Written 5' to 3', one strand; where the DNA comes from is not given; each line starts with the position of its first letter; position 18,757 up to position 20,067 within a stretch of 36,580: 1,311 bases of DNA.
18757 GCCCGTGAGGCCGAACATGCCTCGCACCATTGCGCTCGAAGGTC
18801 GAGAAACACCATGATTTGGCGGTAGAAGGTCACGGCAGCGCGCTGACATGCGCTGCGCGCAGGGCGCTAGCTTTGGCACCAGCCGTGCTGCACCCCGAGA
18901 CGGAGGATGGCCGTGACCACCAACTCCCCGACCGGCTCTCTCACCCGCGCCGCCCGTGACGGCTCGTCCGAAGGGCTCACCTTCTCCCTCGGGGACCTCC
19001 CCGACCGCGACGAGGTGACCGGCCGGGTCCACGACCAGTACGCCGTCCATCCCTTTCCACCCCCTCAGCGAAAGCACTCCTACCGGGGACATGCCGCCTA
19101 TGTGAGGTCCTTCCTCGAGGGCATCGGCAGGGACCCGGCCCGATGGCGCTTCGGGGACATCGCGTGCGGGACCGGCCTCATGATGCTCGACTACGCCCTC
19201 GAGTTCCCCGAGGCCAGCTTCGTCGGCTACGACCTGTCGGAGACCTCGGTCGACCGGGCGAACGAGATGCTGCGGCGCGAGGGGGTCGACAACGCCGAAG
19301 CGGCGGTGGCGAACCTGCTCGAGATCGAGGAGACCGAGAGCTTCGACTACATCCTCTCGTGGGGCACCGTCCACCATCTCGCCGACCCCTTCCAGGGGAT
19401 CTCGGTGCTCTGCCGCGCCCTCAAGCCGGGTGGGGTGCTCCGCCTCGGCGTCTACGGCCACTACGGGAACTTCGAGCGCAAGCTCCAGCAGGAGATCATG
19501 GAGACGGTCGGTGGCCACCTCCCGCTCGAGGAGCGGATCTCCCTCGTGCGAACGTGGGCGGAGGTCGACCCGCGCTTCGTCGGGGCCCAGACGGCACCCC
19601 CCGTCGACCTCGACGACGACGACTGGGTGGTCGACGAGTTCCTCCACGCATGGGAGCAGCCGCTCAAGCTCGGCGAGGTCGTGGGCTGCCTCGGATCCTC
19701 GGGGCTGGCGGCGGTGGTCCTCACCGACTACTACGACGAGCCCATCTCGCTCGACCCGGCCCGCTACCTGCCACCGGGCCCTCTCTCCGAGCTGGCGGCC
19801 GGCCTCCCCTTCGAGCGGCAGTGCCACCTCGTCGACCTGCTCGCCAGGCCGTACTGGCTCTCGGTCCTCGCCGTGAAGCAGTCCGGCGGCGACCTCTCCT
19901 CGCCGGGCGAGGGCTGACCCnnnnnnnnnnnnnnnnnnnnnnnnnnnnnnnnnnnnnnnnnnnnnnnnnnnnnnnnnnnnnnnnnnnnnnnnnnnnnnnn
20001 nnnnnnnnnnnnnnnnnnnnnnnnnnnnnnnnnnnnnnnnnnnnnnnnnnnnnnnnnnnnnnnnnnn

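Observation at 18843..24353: Methyltransferase / extended AsnB-like amidotransferase / NirJ-like radical SAM-SPASM / DinB gene string: candidate uncharacterised modification pathway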

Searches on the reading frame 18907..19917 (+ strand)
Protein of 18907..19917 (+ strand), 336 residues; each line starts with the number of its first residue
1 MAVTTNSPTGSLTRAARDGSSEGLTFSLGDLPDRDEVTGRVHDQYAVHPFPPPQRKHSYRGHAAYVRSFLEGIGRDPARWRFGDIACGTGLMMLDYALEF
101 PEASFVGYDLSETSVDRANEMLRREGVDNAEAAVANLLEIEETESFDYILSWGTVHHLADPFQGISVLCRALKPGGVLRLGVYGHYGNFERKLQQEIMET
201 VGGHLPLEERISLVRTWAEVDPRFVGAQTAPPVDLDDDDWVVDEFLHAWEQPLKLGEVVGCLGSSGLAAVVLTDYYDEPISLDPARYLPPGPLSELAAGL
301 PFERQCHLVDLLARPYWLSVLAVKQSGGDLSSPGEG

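Call 13: search_protein_families(library=pfam, proteins=[window:18907-19917:+], max_evalue=0.01)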
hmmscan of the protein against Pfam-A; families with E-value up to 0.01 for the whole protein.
window:18907-19917:+ (336 aa): 9 families
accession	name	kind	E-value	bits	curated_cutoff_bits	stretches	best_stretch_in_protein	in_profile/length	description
PF13847.12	Methyltransf_31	-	2.3e-17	63.5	27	1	84-184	9-113/145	Methyltransferase domain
PF08242.18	Methyltransf_12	-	6e-17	62.6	30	1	84-178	2-98/98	Methyltransferase domain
PF13649.12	Methyltransf_25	-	2.6e-16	60.5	27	1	84-176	3-97/97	Methyltransferase domain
PF08241.18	Methyltransf_11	-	1.9e-14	54.5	21.2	1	84-178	2-93/95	Methyltransferase domain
PF13489.12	Methyltransf_23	-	6.2e-09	36.2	27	1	82-194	26-130/164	Methyltransferase domain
PF05175.20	MTS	-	2e-06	28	23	1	83-152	36-105/170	Methyltransferase small domain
PF01209.24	Ubie_methyltran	-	4.3e-06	26.7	20.1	1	78-178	47-149/233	ubiE/COQ5 methyltransferase family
PF02390.23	Methyltransf_4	-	6.9e-05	22.8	24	1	83-136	6-59/173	Putative methyltransferase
PF08003.17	Methyltransf_9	-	0.00074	19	23.8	1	84-181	121-218/315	Protein of unknown function (DUF1698)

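Call 14: search_protein_families(library=ncbifam, proteins=[window:18907-19917:+], max_evalue=0.01)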
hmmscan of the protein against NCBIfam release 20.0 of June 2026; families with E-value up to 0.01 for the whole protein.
window:18907-19917:+ (336 aa): 25 families
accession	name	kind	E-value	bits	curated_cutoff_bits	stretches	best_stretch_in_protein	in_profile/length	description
TIGR02072.1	BioC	equivalog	5.6e-09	36.2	184.95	1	84-185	40-137/244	malonyl-ACP O-methyltransferase BioC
TIGR02021.1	BchM-ChlM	equivalog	1.5e-07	31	158.9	1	58-159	33-132/218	magnesium protoporphyrin IX methyltransferase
NF010703.0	PRK14103.1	equivalog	1.8e-07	30.8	320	1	68-194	20-138/256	trans-aconitate 2-methyltransferase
TIGR01983.1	UbiG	equivalog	2.8e-07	30.1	102.95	1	81-179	52-150/228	bifunctional 2-polyprenyl-6-hydroxyphenol methylase/3-demethylubiquinol 3-O-methyltransferase UbiG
NF041537.1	ArsM_AhpD_UU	exception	4.1e-07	29.1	510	1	84-215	82-218/345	arsenite methyltransferase/AhpD domain selenoprotein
TIGR03534.1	RF_mod_PrmC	equivalog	1.5e-06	27.9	199.1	1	78-151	88-162/253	peptide chain release factor N(5)-glutamine methyltransferase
NF041536.1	ArsM_DUF2284_UU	exception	3.2e-06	25.8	575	1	83-206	81-209/459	arsenite methyltransferase/DUF2284 domain selenoprotein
NF001244.0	PRK00216.1-5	equivalog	1.1e-05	24.8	216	1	81-178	51-151/236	bifunctional demethylmenaquinone methyltransferase/2-methoxy-6-polyprenyl-1,4-benzoquinol methylase UbiE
TIGR00091.1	TIGR00091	equivalog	6.2e-05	22.4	112.65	1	84-136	22-74/194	tRNA (guanosine(46)-N7)-methyltransferase TrmB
TIGR01934.1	MenG_MenH_UbiE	subfamily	6.3e-05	22.4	158.35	1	79-178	40-139/223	ubiquinone/menaquinone biosynthesis methyltransferase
NF008264.0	PRK11036.1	equivalog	7.5e-05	22.3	366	1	108-208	72-175/261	tRNA uridine 5-oxyacetic acid(34) methyltransferase CmoM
NF047649.1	MTase_UXPK_star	exception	0.00014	21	460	1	84-180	83-181/283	methyltransferase/UXPK-star double selenoprotein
NF040539.1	AST_met_ArsM_2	exception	0.00024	21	240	1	80-186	58-169/262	putative arsinothricin biosynthesis methyltransferase ArsM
NF043040.1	corrin_prot_MT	hypoth_equivalog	0.00024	20.6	180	1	84-178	47-145/216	corrinoid protein-associated methyltransferase CpaM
NF045667.1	MTase_DVU1556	equivalog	0.00032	20.2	155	1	66-180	11-119/213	DVU_1556 family methyltransferase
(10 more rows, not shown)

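Call 41: find_homologous_proteins(query=window:18907-19917:+, max_evalue=1e-10)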
Query window:18907-19917:+ (336 aa): 134 proteins with E <= 1e-10 among 8000 candidates; the best 120 are listed.
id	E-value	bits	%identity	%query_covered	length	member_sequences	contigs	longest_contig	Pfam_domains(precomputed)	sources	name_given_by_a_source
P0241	2.5e-226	769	99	99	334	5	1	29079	PF13847.13,PF13489.13,PF05175.21,PF13649.13,PF01209.25,PF08241.19,PF08242.19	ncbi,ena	-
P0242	1.5e-189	648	86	99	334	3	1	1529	PF13847.13,PF13489.13,PF05175.21,PF13649.13,PF08241.19,PF08242.19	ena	-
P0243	2.2e-183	627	82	100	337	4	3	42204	PF13847.13,PF13489.13,PF13649.13,PF01209.25,PF08241.19,PF08242.19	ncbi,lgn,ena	-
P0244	4.4e-127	442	66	86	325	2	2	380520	PF13847.13,PF13489.13,PF05175.21,PF13649.13,PF01209.25,PF08241.19,PF08242.19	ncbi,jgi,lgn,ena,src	-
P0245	1.4e-126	441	66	87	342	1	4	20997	PF13847.13,PF13489.13,PF02353.27,PF05175.21,PF13649.13,PF01209.25,PF08241.19,PF08242.19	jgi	jgi:SAM-dependent methyltransferase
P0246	1.1e-125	438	64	89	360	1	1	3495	PF13847.13,PF13489.13,PF05175.21,PF13649.13,PF08241.19,PF08242.19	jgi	jgi:SAM-dependent methyltransferase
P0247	5.3e-125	435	63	96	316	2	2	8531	PF13847.13,PF13489.13,PF02353.27,PF05175.21,PF13649.13,PF02390.24,PF01209.25,PF08241.19,PF08242.19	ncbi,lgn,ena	-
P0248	5.0e-123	429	65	88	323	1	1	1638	PF13847.13,PF13489.13,PF02353.27,PF05175.21,PF13649.13,PF01209.25,PF08241.19,PF08242.19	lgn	-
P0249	3.0e-121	423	65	88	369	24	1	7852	PF13847.13,PF13489.13,PF02353.27,PF05175.21,PF13649.13,PF01209.25,PF08241.19,PF08242.19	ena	-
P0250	5.0e-110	386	60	86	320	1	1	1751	PF13847.13,PF13489.13,PF02353.27,PF05175.21,PF13649.13,PF02390.24,PF01209.25,PF08241.19,PF08242.19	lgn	-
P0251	5.8e-110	386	58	87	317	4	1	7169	PF13847.13,PF13489.13,PF05175.21,PF13649.13,PF02390.24,PF01209.25,PF08241.19,PF08242.19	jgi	jgi:SAM-dependent methyltransferase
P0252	6.2e-110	386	59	86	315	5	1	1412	PF13847.13,PF13489.13,PF05175.21,PF13649.13,PF02390.24,PF01209.25,PF08241.19,PF08242.19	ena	-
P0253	6.6e-110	386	59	83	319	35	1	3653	PF13847.13,PF13489.13,PF05175.21,PF13649.13,PF02390.24,PF01209.25,PF08241.19,PF08242.19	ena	-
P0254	1.7e-109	385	58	88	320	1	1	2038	PF13847.13,PF13489.13,PF02353.27,PF05175.21,PF13649.13,PF02390.24,PF01209.25,PF08241.19,PF08242.19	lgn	-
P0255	2.7e-109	384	57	87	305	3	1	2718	PF13847.13,PF13489.13,PF02353.27,PF05175.21,PF13649.13,PF02390.24,PF01209.25,PF08241.19,PF08242.19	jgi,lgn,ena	-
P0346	4.1e-99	350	53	86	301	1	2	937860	PF13847.13,PF13489.13,PF05175.21,PF13649.13,PF02390.24,PF01209.25,PF08241.19,PF08242.19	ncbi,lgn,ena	ncbi:MAG: class I SAM-dependent methyltransferase [Solirubrobacteraceae bacterium]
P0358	8.5e-89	316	50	86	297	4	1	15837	PF13847.13,PF13489.13,PF02353.27,PF05175.21,PF13649.13,PF01209.25,PF08241.19,PF08242.19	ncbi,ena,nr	ncbi:MAG: class I SAM-dependent methyltransferase [Trichodesmium sp. MO_231.B1]|nr:class I SAM-depen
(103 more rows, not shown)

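Call 42: find_encoding_contigs(protein=P0244, flank=7000, max_places=2)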
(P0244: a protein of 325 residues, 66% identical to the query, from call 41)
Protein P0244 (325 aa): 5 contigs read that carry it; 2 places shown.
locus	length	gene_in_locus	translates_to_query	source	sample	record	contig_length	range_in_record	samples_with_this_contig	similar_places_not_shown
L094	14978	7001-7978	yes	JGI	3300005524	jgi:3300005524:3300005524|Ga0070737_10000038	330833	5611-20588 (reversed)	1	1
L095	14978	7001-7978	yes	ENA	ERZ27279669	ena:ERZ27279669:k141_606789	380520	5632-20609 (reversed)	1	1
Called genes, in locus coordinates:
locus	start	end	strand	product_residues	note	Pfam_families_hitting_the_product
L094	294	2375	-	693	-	PF26549:Tricorn_N, PF07676:PD40 (weak), PF26550:Tricorn_2nd, PF26549:Tricorn_N (weak), PF26550:Tricorn_2nd (weak), PF07676:PD40 (weak), PF26549:Tricorn_N, PF00326:Peptidase_S9, +2 more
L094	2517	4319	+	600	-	PF00496:SBP_bac_5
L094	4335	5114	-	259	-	PF02678:Pirin, PF05726:Pirin_C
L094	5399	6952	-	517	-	PF05977:MFS_3 (weak), PF07690:MFS_1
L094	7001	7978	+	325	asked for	PF01209:Ubie_methyltran (weak), PF13489:Methyltransf_23, PF05175:MTS, PF08241:Methyltransf_11, PF08242:Methyltransf_12, PF13649:Methyltransf_25, PF13847:Methyltransf_31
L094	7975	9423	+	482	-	PF08245:Mur_ligase_M, PF08353:MurT_C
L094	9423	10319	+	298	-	PF07685:GATase_3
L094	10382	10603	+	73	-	-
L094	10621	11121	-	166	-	-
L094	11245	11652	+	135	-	PF13620:CarboxypepD_reg (weak)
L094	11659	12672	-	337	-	PF21686:LigD_Prim-Pol, PF01896:DNA_primase_S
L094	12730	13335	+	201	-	-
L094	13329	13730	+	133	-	-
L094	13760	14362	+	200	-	PF05995:CDO_I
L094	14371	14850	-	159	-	PF00719:Pyrophosphatase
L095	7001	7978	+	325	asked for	PF01209:Ubie_methyltran (weak), PF13489:Methyltransf_23, PF05175:MTS, PF08241:Methyltransf_11, PF08242:Methyltransf_12, PF13649:Methyltransf_25, PF13847:Methyltransf_31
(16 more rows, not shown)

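Call 43: find_encoding_contigs(protein=P0346, flank=7000, max_places=2)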
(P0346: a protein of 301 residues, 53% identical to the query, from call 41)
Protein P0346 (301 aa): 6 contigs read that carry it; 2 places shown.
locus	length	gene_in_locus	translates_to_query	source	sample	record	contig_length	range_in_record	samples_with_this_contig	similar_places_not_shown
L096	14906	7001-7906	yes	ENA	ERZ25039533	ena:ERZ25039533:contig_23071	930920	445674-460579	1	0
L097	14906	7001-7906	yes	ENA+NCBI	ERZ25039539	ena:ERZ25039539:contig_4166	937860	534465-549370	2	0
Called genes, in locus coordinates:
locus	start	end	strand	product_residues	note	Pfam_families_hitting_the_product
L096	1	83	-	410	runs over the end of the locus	PF21269:TreT_GT1, PF00534:Glycos_transf_1, PF13692:Glyco_trans_1_4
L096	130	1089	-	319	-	PF00459:Inositol_P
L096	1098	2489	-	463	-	PF00672:HAMP, PF00512:HisKA, PF02518:HATPase_c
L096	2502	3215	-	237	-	PF00072:Response_reg, PF00486:Trans_reg_C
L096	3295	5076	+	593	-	-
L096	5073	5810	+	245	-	PF04203:Sortase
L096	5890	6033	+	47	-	PF04316:FlgM (weak)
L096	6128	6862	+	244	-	-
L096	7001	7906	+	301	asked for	PF01209:Ubie_methyltran, PF13489:Methyltransf_23, PF05175:MTS, PF13847:Methyltransf_31, PF02390:Methyltransf_4 (weak), PF08241:Methyltransf_11, PF08242:Methyltransf_12, PF13649:Methyltransf_25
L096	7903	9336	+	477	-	PF08245:Mur_ligase_M, PF08353:MurT_C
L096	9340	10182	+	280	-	PF07685:GATase_3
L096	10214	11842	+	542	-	PF03023:MurJ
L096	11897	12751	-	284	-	PF01471:PG_binding_1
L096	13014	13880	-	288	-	PF00586:AIRS, PF02769:AIRS_C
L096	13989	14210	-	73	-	PF01176:eIF-1a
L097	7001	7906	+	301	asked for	PF01209:Ubie_methyltran, PF13489:Methyltransf_23, PF05175:MTS, PF13847:Methyltransf_31, PF02390:Methyltransf_4 (weak), PF08241:Methyltransf_11, PF08242:Methyltransf_12, PF13649:Methyltransf_25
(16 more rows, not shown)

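Call 44: find_encoding_contigs(protein=P0358, flank=7000, max_places=2)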
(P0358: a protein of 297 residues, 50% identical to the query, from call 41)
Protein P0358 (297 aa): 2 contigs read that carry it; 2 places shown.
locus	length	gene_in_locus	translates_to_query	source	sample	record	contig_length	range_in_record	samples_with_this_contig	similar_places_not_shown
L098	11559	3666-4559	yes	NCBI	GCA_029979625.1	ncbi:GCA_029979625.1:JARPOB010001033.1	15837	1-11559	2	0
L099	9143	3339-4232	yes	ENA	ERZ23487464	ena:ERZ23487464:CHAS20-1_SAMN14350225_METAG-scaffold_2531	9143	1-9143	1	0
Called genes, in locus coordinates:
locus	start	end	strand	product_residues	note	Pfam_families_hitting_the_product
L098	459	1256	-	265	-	PF13365:Trypsin_2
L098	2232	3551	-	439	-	PF00330:Aconitase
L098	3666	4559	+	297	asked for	PF01209:Ubie_methyltran, PF02353:CMAS, PF13489:Methyltransf_23, PF05175:MTS (weak), PF13847:Methyltransf_31, PF08241:Methyltransf_11, PF08242:Methyltransf_12, PF13649:Methyltransf_25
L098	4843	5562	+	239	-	PF13847:Methyltransf_31, PF08241:Methyltransf_11, PF08242:Methyltransf_12, PF13649:Methyltransf_25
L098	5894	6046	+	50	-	-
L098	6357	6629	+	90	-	PF22551:TY-Chap1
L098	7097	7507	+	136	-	PF07924:NuiA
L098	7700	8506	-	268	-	PF01223:Endonuclease_NS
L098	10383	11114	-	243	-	PF17746:SfsA_N, PF03749:SfsA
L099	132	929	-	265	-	PF13365:Trypsin_2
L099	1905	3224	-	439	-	PF00330:Aconitase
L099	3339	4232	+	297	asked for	PF01209:Ubie_methyltran, PF02353:CMAS, PF13489:Methyltransf_23, PF05175:MTS (weak), PF13847:Methyltransf_31, PF08241:Methyltransf_11, PF08242:Methyltransf_12, PF13649:Methyltransf_25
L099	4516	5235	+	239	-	PF13847:Methyltransf_31, PF08241:Methyltransf_11, PF08242:Methyltransf_12, PF13649:Methyltransf_25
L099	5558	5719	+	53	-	-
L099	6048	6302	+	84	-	PF22551:TY-Chap1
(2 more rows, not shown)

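Call 49: find_related_loci(query=A2, collection=metagenome_contigs, flank=6000)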
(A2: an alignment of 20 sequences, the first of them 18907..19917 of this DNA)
Query A2 (336 aa) in metagenome_contigs; peptide patterns used: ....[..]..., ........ (x = any residue, [..] = any of these).
118 stretches matched a pattern; 51 encode a relative of the query (tblastn E <= 1e-3); 51 distinct loci.
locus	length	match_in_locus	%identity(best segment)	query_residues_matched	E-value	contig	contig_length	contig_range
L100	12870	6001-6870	66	36-325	9e-118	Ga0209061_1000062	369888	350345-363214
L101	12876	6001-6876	57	35-325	1e-113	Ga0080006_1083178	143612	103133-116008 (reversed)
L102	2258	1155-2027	59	36-324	4e-117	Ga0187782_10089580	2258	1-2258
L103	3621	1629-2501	57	36-324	8e-112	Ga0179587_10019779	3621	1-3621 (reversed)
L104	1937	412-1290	57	37-327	6e-116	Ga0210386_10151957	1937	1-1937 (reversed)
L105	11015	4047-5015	53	4-324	2e-108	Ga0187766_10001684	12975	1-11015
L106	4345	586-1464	56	36-327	6e-109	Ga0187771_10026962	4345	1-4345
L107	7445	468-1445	53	12-324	4e-108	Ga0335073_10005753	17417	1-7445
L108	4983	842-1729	56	31-324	4e-108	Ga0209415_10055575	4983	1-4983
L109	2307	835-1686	56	45-327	4e-113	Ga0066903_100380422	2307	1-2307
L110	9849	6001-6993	52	2-324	2e-107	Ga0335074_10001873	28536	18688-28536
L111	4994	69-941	56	36-324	9e-108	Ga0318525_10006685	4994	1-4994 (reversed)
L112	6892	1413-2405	52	2-324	2e-107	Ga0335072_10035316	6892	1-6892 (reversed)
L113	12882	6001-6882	56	36-327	3e-107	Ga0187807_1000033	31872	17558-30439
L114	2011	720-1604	57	33-324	3e-113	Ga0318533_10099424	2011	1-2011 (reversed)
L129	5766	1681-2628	47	12-324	2e-104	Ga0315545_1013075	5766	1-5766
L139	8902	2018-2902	49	32-324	4e-100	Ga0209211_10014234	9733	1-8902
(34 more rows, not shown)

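Call 61: search_solved_structures(query=A2, max_evalue=0.001)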
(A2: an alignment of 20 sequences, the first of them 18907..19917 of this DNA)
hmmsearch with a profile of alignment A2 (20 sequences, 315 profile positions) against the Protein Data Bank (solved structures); distinct sequences matched with E-value up to 0.001: 64 (the best 60 are shown).
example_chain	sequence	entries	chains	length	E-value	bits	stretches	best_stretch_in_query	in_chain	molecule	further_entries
8hkr_A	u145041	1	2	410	2.5e-16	63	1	82-257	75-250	Protein lysine methyltransferase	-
3mgg_A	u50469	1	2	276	1.5e-14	57.2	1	47-166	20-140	Methyltransferase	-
5doo_A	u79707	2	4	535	2.6e-14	56.4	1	28-169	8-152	protein lysine methyltransferase 2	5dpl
5f8c_A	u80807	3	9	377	7.9e-14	54.9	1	65-164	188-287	Methyltransferase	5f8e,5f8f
4ine_A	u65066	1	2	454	4.6e-11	45.8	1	63-179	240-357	Protein PMT-2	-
4krh_A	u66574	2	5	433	2.6e-10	43.3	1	55-171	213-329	Phosphoethanolamine N-methyltransferase 2 | Phospholethanolamine N-methyltransferase 2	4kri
5dnk_A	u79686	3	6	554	1.7e-09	40.6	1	61-167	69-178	protein lysine methyltransferase 1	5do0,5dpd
8zc8_A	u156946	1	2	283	3.1e-09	39.7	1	59-165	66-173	MitM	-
21zq_A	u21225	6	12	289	3.3e-09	39.7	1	59-165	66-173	MitM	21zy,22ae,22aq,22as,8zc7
3bus_A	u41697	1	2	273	6.5e-09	38.7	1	64-166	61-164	Methyltransferase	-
5z9o_A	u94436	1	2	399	3e-08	36.5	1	50-164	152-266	Cyclopropane-fatty-acyl-phospholipid synthase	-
9w6x_A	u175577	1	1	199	4e-08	36.1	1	67-165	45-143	YtkW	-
1wzn_A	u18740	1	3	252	5.1e-08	35.8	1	48-167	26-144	SAM-dependent methyltransferase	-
6uv6_A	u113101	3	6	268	5.4e-08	35.7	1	64-167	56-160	D-glucose O-methyltransferase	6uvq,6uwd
4pne_A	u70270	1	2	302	1.7e-07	34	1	33-165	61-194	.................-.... protein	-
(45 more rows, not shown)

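Call 68: predict_structure(alignment_id=A2)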
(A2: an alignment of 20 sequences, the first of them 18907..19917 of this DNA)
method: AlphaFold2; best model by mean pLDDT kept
length: 336 residues; sequences in the alignment: 20
mean_pLDDT: 84.6   pTM: 0.83
mean pLDDT of the five models: 84.6, 84.1, 82.9, 82.3, 79.0
residues with pLDDT >= 90: 194; 70-90: 93; 50-70: 12; < 50: 37
segments of 3 or more residues with pLDDT < 50: 1-28, 328-336
pLDDT, mean of each block of 10 residues (from residue 1): 28 37 42 85 87 83 97 97 82 93 96 91 95 93 97 89 96 98 90 85 90 89 67 82 85 95 97 95 94 96 96 94 77 40
secondary structure, 60 per line:
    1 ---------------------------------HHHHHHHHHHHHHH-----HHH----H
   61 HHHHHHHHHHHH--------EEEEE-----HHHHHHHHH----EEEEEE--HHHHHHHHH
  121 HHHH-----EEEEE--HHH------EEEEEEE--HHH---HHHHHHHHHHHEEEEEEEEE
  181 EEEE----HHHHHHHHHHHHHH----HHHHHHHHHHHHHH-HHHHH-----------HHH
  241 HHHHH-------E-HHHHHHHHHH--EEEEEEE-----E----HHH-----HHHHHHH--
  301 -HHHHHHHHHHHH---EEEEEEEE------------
elements in order: H34-47 H60-72 E81-85 H91-99 E104-109 H112-124 E130-134 E146-152 H161-171 E172-184 H189-202 H207-220 H222-226 H238-245 H255-264 E267-273 H292-298 H302-313 E317-324

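Call 71: fold_search(model_id=the predicted structure, library=pdb)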
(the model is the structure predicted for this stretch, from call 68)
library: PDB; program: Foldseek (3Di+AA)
matches with E <= 10: 1966; with E <= 0.001: 1208
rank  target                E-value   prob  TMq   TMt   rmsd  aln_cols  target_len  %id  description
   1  5do0_B                1.5e-14  1.00  0.62  0.42   5.4       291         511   17  The structure of PKMT1 from Rickettsia prowazekii (released 2016-08-10)
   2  8hkr_B                1.9e-14  1.00  0.60  0.53  11.5       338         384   20  Crystal Structure of Histone H3 Lysine 79 (H3K79) Methyltransferase Rv2067c from Mycobacterium tuberculosis (released 2023-10-18)
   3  5doo_B                2.0e-14  1.00  0.59  0.40   6.3       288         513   19  The structure of PKMT2 from Rickettsia typhi (released 2016-08-10)
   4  5dnk_B                2.7e-14  1.00  0.60  0.41   5.3       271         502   18  The structure of PKMT1 from Rickettsia prowazekii in complex with AdoHcy (released 2016-08-10)
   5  8hkr_A                3.4e-14  1.00  0.57  0.51   5.4       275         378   22  Crystal Structure of Histone H3 Lysine 79 (H3K79) Methyltransferase Rv2067c from Mycobacterium tuberculosis (released 2023-10-18)
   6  5dnk_A                6.6e-14  1.00  0.63  0.43   5.3       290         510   17  The structure of PKMT1 from Rickettsia prowazekii in complex with AdoHcy (released 2016-08-10)
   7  5dpl_A                7.0e-14  1.00  0.61  0.41   6.6       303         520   20  The structure of PKMT2 from Rickettsia typhi in complex with AdoHcy (released 2016-08-10)
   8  5dpl_B                2.6e-13  1.00  0.58  0.40   6.2       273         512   19  The structure of PKMT2 from Rickettsia typhi in complex with AdoHcy (released 2016-08-10)
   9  5doo_A                3.5e-13  1.00  0.61  0.42   6.1       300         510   21  The structure of PKMT2 from Rickettsia typhi (released 2016-08-10)
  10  8zc7_A                7.2e-13  1.00  0.47  0.58  13.2       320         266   16  Crystallographic analysis of MitM, which catalyzes the post-mitosane modification in mitomycin biosynthesis (released 2024-11-27)
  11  5do0_A                8.6e-13  1.00  0.58  0.40   5.4       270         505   18  The structure of PKMT1 from Rickettsia prowazekii (released 2016-08-10)
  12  8zc8_B                8.6e-13  1.00  0.49  0.58  15.1       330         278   17  The structure of MitM and mitomycin A with SAH in mitomycin (released 2024-11-27)
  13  8zc7_B                1.4e-12  1.00  0.50  0.61  11.9       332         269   18  Crystallographic analysis of MitM, which catalyzes the post-mitosane modification in mitomycin biosynthesis (released 2024-11-27)
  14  5f8e_C                2.0e-12  1.00  0.42  0.39  10.2       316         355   17  Rv2258c-SAH (released 2016-06-29)
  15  5f8c_A                3.8e-12  1.00  0.42  0.40  10.3       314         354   16  Rv2258c-unbound (released 2016-06-29)
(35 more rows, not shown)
